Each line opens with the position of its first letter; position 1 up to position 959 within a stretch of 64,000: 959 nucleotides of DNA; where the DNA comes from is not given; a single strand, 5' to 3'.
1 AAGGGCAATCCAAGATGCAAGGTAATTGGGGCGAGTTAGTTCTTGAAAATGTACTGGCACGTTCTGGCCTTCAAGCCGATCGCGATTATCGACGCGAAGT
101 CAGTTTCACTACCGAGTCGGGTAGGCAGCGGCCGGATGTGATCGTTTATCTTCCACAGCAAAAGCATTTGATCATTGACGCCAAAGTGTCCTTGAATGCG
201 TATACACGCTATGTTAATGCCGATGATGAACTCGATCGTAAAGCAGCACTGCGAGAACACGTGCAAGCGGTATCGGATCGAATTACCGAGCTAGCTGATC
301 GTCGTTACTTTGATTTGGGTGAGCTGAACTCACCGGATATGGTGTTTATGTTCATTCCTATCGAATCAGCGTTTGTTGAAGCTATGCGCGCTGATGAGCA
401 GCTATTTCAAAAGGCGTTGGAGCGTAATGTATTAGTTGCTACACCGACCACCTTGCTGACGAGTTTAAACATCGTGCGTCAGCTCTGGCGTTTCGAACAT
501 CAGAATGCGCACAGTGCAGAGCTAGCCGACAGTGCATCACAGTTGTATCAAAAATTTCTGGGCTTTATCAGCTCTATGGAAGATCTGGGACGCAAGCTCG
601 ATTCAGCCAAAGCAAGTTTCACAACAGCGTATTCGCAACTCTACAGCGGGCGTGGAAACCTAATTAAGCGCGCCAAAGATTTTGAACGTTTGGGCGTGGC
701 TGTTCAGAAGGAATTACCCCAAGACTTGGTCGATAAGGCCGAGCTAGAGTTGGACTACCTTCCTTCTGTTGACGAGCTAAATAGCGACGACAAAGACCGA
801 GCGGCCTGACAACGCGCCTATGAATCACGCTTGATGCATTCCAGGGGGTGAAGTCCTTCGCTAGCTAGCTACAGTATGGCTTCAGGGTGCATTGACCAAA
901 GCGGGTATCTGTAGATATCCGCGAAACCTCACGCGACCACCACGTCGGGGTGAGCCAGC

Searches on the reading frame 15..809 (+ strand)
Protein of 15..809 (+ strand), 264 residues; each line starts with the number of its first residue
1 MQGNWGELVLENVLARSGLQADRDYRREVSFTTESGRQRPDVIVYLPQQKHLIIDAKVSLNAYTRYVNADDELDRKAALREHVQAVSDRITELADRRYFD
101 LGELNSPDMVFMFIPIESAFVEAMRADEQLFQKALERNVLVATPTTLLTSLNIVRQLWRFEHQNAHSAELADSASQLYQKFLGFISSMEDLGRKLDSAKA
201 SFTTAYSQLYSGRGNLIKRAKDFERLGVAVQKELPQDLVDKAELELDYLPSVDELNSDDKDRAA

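Call 4: search_protein_families(library=pfam, proteins=[window:15-809:+], max_evalue=0.01)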
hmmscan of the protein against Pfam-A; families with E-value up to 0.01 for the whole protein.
window:15-809:+ (264 aa): 1 family
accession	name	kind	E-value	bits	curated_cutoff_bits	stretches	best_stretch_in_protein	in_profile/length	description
PF02646.22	RmuC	-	2.8e-79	266.7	26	1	1-232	65-290/291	RmuC family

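Call 5: search_protein_families(library=ncbifam, proteins=[window:15-809:+], max_evalue=0.01)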
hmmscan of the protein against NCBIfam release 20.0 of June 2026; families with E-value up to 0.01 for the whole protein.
window:15-809:+ (264 aa): 1 family
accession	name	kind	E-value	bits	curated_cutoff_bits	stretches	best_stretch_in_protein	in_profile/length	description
NF007686.0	PRK10361.1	equivalog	8e-68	229.2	810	1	2-245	202-446/475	DNA recombination protein RmuC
